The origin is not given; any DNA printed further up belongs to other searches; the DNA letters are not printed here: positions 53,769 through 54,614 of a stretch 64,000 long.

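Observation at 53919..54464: BldD-like regulator with a near-canonical c-di-GMP-binding signature (RxE-x8-RxxD) between two glycan loci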

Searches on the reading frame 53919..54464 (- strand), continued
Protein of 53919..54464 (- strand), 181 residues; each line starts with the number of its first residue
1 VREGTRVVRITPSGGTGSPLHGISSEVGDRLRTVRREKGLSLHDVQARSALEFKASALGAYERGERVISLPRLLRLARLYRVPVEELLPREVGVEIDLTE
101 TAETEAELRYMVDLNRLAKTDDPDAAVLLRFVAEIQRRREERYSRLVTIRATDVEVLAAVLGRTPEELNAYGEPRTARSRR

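Call 13: find_related_loci(query=window:53919-54464:-, collection=genome_contigs, flank=10000)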
Query window:53919-54464:- (181 aa) in genome_contigs; peptide patterns used: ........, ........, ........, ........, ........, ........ (x = any residue, [..] = any of these).
600 stretches matched a pattern (row limit reached: there are more); 45 encode a relative of the query (tblastn E <= 1e-3); 45 distinct loci.
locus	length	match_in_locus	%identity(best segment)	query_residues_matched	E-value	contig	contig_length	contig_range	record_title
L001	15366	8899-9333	56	23-168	3e-44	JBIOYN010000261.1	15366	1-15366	MAG: Acidimicrobiia bacterium isolate MAG029 k127_3684638, whole genome shotgun sequence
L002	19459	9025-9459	56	23-168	4e-44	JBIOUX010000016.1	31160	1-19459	MAG: Acidimicrobiia bacterium isolate MAG123 k127_1205145, whole genome shotgun sequence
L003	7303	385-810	56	27-170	4e-44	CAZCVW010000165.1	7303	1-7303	MAG TPA_asm: uncultured Burkholderiales bacterium isolate SRP136066_co1_408 genome assembly, contig: NODE_15918_length_7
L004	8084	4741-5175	56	23-168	9e-44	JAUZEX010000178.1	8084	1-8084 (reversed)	MAG: Actinomycetota bacterium isolate BP_132 scaffold_3550042, whole genome shotgun sequence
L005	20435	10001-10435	56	23-168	6e-44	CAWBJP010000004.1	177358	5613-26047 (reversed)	MAG: uncultured Actinomycetes bacterium isolate MFD09206.bin.2.84 genome assembly, contig: contig_14152, whole genome sh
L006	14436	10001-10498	44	16-169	3e-36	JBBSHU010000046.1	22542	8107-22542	MAG: Acidimicrobiales bacterium isolate LS3_sbin.15 LS3_sbin.15_K_223599_L_22542_cov_46.1592, whole genome shotgun seque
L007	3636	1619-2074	47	26-170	4e-35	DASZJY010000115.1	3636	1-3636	MAG TPA_asm: Acidimicrobiales bacterium isolate SMAG_U6641 k141_276477, whole genome shotgun sequence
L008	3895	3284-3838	41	2-170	8e-34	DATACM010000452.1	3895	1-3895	MAG TPA_asm: Acidimicrobiales bacterium isolate SMAG_U6724 k141_104135, whole genome shotgun sequence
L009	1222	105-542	47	27-162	1e-34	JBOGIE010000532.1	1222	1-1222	MAG: Acidimicrobiales bacterium isolate SD8030_maxbin2.bin.3_sub NODE_79983_length_1222_cov_9.132420, whole genome shotg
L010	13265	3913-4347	47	27-162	9e-34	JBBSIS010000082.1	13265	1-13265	MAG: Acidimicrobiales bacterium isolate LS3_sbin.47 LS3_sbin.47_K_708821_L_13265_cov_25.1899, whole genome shotgun seque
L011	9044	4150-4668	46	12-175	2e-33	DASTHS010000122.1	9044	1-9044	MAG TPA_asm: Acidimicrobiales bacterium isolate SMAG_U699 k141_5987, whole genome shotgun sequence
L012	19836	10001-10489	43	18-168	1e-33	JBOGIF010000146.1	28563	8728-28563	MAG: Acidimicrobiales bacterium isolate H1-B1_metabat2.bin.96 k127_1436932, whole genome shotgun sequence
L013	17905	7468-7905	47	27-162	4e-33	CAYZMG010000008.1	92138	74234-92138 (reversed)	MAG TPA_asm: uncultured Acidimicrobiales bacterium isolate binchicken_co266_12 genome assembly, contig: NODE_561_length_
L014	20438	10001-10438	47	27-162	3e-33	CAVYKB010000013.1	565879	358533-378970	MAG: uncultured Acidimicrobiia bacterium isolate MFD01275.bin.2.154 genome assembly, contig: contig_2045, whole genome s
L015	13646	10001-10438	47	27-162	3e-33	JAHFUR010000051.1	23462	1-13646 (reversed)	MAG: Acidimicrobiia bacterium isolate nzgw84 NODE_1960_length_23463_cov_11.700797, whole genome shotgun sequence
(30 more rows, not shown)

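Call 14: find_encoding_contigs(protein=window:53919-54464:-, flank=10000, max_places=4)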
Protein window:53919-54464:- (181 aa): no gene with exactly this product is on record in the collection.

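Call 15: find_encoding_contigs(protein=P0002, flank=10000, max_places=4)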
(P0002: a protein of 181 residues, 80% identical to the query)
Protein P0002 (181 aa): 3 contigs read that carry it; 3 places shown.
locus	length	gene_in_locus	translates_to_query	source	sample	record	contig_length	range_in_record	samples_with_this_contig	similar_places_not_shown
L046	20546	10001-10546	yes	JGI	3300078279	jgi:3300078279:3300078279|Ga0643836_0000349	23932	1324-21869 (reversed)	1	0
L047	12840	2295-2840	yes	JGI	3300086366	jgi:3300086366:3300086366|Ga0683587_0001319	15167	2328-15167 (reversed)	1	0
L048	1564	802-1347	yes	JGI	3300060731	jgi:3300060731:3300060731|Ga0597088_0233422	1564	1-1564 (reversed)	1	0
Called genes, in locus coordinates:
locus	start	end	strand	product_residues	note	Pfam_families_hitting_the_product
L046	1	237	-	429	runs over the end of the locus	PF13439:Glyco_transf_4, PF13579:Glyco_trans_4_4, PF20706:GT4-conflict, PF00534:Glycos_transf_1, PF13692:Glyco_trans_1_4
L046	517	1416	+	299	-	-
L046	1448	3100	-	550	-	-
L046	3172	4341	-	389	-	PF02350:Epimerase_2, PF13579:Glyco_trans_4_4 (weak)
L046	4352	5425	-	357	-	PF13439:Glyco_transf_4, PF13579:Glyco_trans_4_4, PF00534:Glycos_transf_1, PF13692:Glyco_trans_1_4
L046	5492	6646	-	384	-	PF13692:Glyco_trans_1_4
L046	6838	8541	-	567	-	PF01839:FG-GAP (faint), PF13517:FG-GAP_3, PF07593:UnbV_ASPIC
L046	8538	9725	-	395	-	-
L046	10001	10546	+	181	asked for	PF13560:HTH_31, PF01381:HTH_3, PF21179:BldD-like_C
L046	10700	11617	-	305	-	PF00535:Glycos_transf_2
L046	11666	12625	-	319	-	PF00535:Glycos_transf_2, PF10111:Glyco_tranf_2_2 (weak), PF13641:Glyco_tranf_2_3 (weak)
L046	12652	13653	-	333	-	PF13641:Glyco_tranf_2_3, PF00535:Glycos_transf_2, PF10111:Glyco_tranf_2_2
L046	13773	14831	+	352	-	PF00005:ABC_tran, PF13304:AAA_21 (weak)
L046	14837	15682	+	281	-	PF12698:ABC2_membrane_3 (weak)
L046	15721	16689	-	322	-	PF00535:Glycos_transf_2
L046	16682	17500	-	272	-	PF00535:Glycos_transf_2, PF13641:Glyco_tranf_2_3 (weak)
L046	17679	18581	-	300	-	PF00535:Glycos_transf_2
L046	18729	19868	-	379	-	PF13439:Glyco_transf_4, PF13579:Glyco_trans_4_4, PF20706:GT4-conflict (weak), PF00534:Glycos_transf_1, PF13692:Glyco_trans_1_4, PF13524:Glyco_trans_1_2 (weak)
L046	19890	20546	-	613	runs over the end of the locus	PF10162:G8 (weak), PF24606:CEMIP_beta-hel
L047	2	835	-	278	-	?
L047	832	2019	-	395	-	-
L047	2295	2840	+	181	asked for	PF13560:HTH_31, PF01381:HTH_3, PF21179:BldD-like_C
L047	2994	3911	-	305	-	PF00535:Glycos_transf_2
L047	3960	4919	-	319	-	PF00535:Glycos_transf_2, PF10111:Glyco_tranf_2_2 (weak), PF13641:Glyco_tranf_2_3 (weak)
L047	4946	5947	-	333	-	PF13641:Glyco_tranf_2_3, PF00535:Glycos_transf_2, PF10111:Glyco_tranf_2_2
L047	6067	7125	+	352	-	PF00005:ABC_tran, PF13304:AAA_21 (weak)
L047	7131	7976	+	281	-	PF12698:ABC2_membrane_3 (weak)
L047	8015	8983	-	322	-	PF00535:Glycos_transf_2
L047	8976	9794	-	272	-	PF00535:Glycos_transf_2, PF13641:Glyco_tranf_2_3 (weak)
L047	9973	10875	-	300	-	PF00535:Glycos_transf_2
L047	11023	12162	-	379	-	PF13439:Glyco_transf_4, PF13579:Glyco_trans_4_4, PF20706:GT4-conflict (weak), PF00534:Glycos_transf_1, PF13692:Glyco_trans_1_4, PF13524:Glyco_trans_1_2 (weak)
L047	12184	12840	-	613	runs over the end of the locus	PF10162:G8 (weak), PF24606:CEMIP_beta-hel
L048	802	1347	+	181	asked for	PF13560:HTH_31, PF01381:HTH_3, PF21179:BldD-like_C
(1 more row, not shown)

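Call 16: find_encoding_contigs(protein=P0001, flank=10000, max_places=3)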
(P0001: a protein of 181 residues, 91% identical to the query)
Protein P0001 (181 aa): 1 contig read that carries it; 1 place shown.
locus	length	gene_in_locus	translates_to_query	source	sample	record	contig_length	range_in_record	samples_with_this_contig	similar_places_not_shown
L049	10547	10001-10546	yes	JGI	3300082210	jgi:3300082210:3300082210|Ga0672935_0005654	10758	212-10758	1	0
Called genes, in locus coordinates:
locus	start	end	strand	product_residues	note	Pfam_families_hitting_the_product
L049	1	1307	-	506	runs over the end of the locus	?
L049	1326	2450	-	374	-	PF02350:Epimerase_2, PF13579:Glyco_trans_4_4 (weak)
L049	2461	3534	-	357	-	PF13439:Glyco_transf_4, PF13579:Glyco_trans_4_4, PF00534:Glycos_transf_1, PF13692:Glyco_trans_1_4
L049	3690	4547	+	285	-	PF13489:Methyltransf_23, PF08241:Methyltransf_11, PF08242:Methyltransf_12 (weak), PF13649:Methyltransf_25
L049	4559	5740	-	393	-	PF13692:Glyco_trans_1_4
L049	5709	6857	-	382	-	PF13439:Glyco_transf_4, PF13579:Glyco_trans_4_4, PF20706:GT4-conflict, PF00534:Glycos_transf_1, PF13692:Glyco_trans_1_4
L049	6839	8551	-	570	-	PF01839:FG-GAP (faint), PF16743:PliI (faint), PF13517:FG-GAP_3, PF07593:UnbV_ASPIC (weak)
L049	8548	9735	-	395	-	-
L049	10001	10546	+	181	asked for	PF12844:HTH_19 (weak), PF13560:HTH_31, PF01381:HTH_3, PF21179:BldD-like_C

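Call 42: search_protein_representatives(protein=window:53919-54464:-)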
Query: 181 residues. Proteins with E-value up to 0.001 (for the whole library): 1921; up to 1e-10: 780; up to 1e-30: 5. The best 150 are listed.
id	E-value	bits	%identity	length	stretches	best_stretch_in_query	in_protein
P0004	1.4e-52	194.1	88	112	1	70-181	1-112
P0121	2.6e-41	157.5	57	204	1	22-164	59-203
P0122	1.3e-36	142.3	51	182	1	22-169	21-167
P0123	1.3e-35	139.0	54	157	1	26-177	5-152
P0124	1.7e-34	135.4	50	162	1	26-168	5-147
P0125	6.4e-30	120.5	59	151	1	25-130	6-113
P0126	1.6e-29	119.2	50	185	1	22-167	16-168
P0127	2.4e-29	118.6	52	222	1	48-171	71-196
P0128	2.9e-29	118.4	58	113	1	26-129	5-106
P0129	1.2e-28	116.4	52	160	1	24-173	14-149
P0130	1.7e-28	115.9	51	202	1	25-171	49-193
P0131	2.8e-28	115.2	52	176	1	25-169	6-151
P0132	4.7e-28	114.4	50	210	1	24-165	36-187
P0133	4.9e-28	114.4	43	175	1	20-168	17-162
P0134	5.1e-28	114.3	59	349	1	26-131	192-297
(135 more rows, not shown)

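Call 44: predict_structure(alignment_id=A1)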
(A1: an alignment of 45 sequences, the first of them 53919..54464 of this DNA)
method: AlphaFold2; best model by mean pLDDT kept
length: 181 residues; sequences in the alignment: 45
mean_pLDDT: 74.9   pTM: 0.48
mean pLDDT of the five models: 74.9, 74.0, 73.5, 72.2, 70.3
residues with pLDDT >= 90: 34; 70-90: 96; 50-70: 17; < 50: 34
segments of 3 or more residues with pLDDT < 50: 1-18, 97-106, 178-181
pLDDT, mean of each block of 10 residues (from residue 1): 35 40 80 94 91 88 85 87 83 49 52 86 88 84 79 83 86 62 32
secondary structure, 60 per line:
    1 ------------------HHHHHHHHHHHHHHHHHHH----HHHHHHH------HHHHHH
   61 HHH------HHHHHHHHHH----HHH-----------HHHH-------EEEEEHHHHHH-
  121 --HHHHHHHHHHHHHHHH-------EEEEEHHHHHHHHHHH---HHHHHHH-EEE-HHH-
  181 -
elements in order: H19-37 H42-48 H55-63 H70-79 H98-101 E109-113 H114-119 H123-138 E146-150 H151-161 H165-171 E173-175

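Call 47: fold_search(model_id=the predicted structure, library=pdb)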
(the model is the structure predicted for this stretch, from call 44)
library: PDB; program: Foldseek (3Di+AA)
matches with E <= 10: 432; with E <= 0.001: 9
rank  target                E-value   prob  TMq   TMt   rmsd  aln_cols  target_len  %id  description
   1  2ewt                  9.6e-07  1.00  0.37  0.90   1.1        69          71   45  Crystal structure of the DNA-binding domain of BldD (released 2006-06-13)
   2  4ob4_C                3.2e-06  1.00  0.35  0.89   1.3        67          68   46  Structure of the S. venezulae BldD DNA-binding domain (released 2014-11-19)
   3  4ob4_A                3.6e-06  1.00  0.36  0.90   1.2        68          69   46  Structure of the S. venezulae BldD DNA-binding domain (released 2014-11-19)
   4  1y7y_B                2.5e-04  1.00  0.33  0.86   1.3        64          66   38  High-resolution crystal structure of the restriction-modification controller protein C.AhdI from Aeromonas hydrophila (released 2005-02-22)
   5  2b5a_B                2.9e-04  1.00  0.34  0.78   1.6        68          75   22  C.BclI, Control Element of the BclI Restriction-Modification System (released 2006-01-03)
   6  2b5a_C                3.1e-04  1.00  0.33  0.75   1.3        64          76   23  C.BclI, Control Element of the BclI Restriction-Modification System (released 2006-01-03)
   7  2b5a_A                3.5e-04  1.00  0.33  0.75   1.3        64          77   23  C.BclI, Control Element of the BclI Restriction-Modification System (released 2006-01-03)
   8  1y7y_A                4.9e-04  1.00  0.36  0.90   1.3        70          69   34  High-resolution crystal structure of the restriction-modification controller protein C.AhdI from Aeromonas hydrophila (released 2005-02-22)
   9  5tzf_D                9.2e-04  1.00  0.34  0.73   3.7        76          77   29  Structure of the BldD CTD(D116A)-(c-di-GMP)2 intermediate, form 1 (released 2017-04-19)
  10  1y9q                  1.4e-03  1.00  0.35  0.35   1.2        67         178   22  Crystal Structure of HTH_3 family Transcriptional Regulator from Vibrio cholerae (released 2005-01-04)
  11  7t8i_A                1.5e-03  1.00  0.32  0.82   1.6        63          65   30  Crystal structure of the ImmR transcriptional regulator DNA-binding domain of Bacillus subtilis (released 2022-03-16)
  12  6jq1_B                1.7e-03  1.00  0.32  0.44   1.6        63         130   35  Crystal Structure of DdrO from Deinococcus geothermalis (released 2019-08-28)
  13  7pwj_FFF              1.7e-03  1.00  0.34  0.41  13.6       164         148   13  dUTPase from human in complex with Stl (released 2022-12-28)
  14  3f52_A                1.8e-03  1.00  0.34  0.77   1.9        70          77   24  Crystal structure of the clp gene regulator ClgR from C. glutamicum (released 2008-11-18)
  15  6jq1_A                1.9e-03  1.00  0.33  0.45  13.1       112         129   29  Crystal Structure of DdrO from Deinococcus geothermalis (released 2019-08-28)
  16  3f51_E                2.2e-03  1.00  0.34  0.64   1.7        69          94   25  Crystal Structure of the clp gene regulator ClgR from Corynebacterium glutamicum (released 2008-11-18)
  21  3f51_D                2.6e-03  1.00  0.34  0.64   1.8        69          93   25  Crystal Structure of the clp gene regulator ClgR from Corynebacterium glutamicum (released 2008-11-18)
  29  2mc4_MODEL_1_A        3.2e-03  1.00  0.33  0.64   2.0        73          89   27  The solution structure of the C-terminal domain of BldD from Streptomyces coelicolor (released 2013-12-04)
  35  5tzf_I                3.8e-03  1.00  0.33  0.73   1.7        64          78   30  Structure of the BldD CTD(D116A)-(c-di-GMP)2 intermediate, form 1 (released 2017-04-19)
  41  3f52_E                4.3e-03  1.00  0.34  0.76   2.8        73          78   23  Crystal structure of the clp gene regulator ClgR from C. glutamicum (released 2008-11-18)
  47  3f51_B                5.1e-03  1.00  0.34  0.64   1.8        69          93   25  Crystal Structure of the clp gene regulator ClgR from Corynebacterium glutamicum (released 2008-11-18)
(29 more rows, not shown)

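Call 52: find_related_loci(query=window:53919-54464:-, collection=metagenome_contigs, flank=10000)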
Query window:53919-54464:- (181 aa) in metagenome_contigs; peptide patterns used: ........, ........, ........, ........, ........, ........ (x = any residue, [..] = any of these).
600 stretches matched a pattern (row limit reached: there are more); 36 encode a relative of the query (tblastn E <= 1e-3); 36 distinct loci.
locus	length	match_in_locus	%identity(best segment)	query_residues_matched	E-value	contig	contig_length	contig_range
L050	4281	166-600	56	23-168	6e-45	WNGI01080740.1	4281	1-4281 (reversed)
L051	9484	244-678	56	23-168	1e-44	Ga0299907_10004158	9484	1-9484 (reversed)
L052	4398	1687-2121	56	23-168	2e-44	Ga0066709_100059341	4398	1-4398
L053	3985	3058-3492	56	23-168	2e-44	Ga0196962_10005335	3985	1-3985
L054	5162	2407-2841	56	23-168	1e-44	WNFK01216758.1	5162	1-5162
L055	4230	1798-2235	56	22-168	2e-44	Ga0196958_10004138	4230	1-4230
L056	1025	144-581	47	27-162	7e-36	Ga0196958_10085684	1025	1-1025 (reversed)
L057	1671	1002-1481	43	19-168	6e-34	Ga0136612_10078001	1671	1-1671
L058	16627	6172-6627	45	27-168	1e-33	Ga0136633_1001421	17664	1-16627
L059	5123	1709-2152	46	27-168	9e-34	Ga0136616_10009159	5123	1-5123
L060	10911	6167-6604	48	27-162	1e-33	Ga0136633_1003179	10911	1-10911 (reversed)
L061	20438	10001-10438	47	27-162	4e-33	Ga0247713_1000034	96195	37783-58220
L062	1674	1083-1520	45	27-162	9e-33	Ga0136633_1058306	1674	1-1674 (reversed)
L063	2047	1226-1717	41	13-168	9e-33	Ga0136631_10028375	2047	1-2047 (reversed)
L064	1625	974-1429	45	27-168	2e-31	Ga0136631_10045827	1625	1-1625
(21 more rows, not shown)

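Call 53: list_cluster_members(proteins=[P0001, P0002, P0003, P0004])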
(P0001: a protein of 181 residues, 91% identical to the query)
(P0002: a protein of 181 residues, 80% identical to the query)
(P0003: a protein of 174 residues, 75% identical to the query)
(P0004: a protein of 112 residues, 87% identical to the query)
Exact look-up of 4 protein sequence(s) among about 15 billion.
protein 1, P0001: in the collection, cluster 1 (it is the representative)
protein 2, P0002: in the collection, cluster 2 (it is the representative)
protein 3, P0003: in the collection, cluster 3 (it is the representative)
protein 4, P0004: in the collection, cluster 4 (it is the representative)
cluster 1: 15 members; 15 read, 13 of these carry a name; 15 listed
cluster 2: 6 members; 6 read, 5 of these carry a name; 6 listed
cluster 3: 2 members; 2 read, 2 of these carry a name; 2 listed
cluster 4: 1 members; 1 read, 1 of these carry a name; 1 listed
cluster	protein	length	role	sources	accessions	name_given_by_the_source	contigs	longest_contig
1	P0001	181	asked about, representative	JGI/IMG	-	transcriptional regulator with XRE-family HTH domain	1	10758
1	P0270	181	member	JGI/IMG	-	transcriptional regulator with XRE-family HTH domain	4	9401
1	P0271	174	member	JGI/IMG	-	transcriptional regulator with XRE-family HTH domain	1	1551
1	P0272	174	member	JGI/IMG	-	transcriptional regulator with XRE-family HTH domain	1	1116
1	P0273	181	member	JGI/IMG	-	transcriptional regulator with XRE-family HTH domain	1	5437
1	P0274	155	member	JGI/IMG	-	transcriptional regulator with XRE-family HTH domain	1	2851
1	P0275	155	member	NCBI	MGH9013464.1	MAG: helix-turn-helix domain-containing protein [Acidimicrobiia bacterium]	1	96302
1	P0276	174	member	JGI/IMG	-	transcriptional regulator with XRE-family HTH domain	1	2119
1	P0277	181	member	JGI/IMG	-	transcriptional regulator with XRE-family HTH domain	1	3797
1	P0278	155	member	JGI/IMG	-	transcriptional regulator with XRE-family HTH domain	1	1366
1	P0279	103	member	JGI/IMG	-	hypothetical protein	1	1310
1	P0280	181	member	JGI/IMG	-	transcriptional regulator with XRE-family HTH domain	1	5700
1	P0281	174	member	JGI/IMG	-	transcriptional regulator with XRE-family HTH domain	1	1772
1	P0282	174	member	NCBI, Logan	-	-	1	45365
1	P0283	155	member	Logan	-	-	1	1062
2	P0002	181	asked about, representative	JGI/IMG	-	transcriptional regulator with XRE-family HTH domain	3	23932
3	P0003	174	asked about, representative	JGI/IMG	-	transcriptional regulator with XRE-family HTH domain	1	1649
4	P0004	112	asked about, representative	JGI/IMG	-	hypothetical protein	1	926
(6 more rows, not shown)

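Call 55: find_encoding_contigs(protein=P0275, flank=10000, max_places=3)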
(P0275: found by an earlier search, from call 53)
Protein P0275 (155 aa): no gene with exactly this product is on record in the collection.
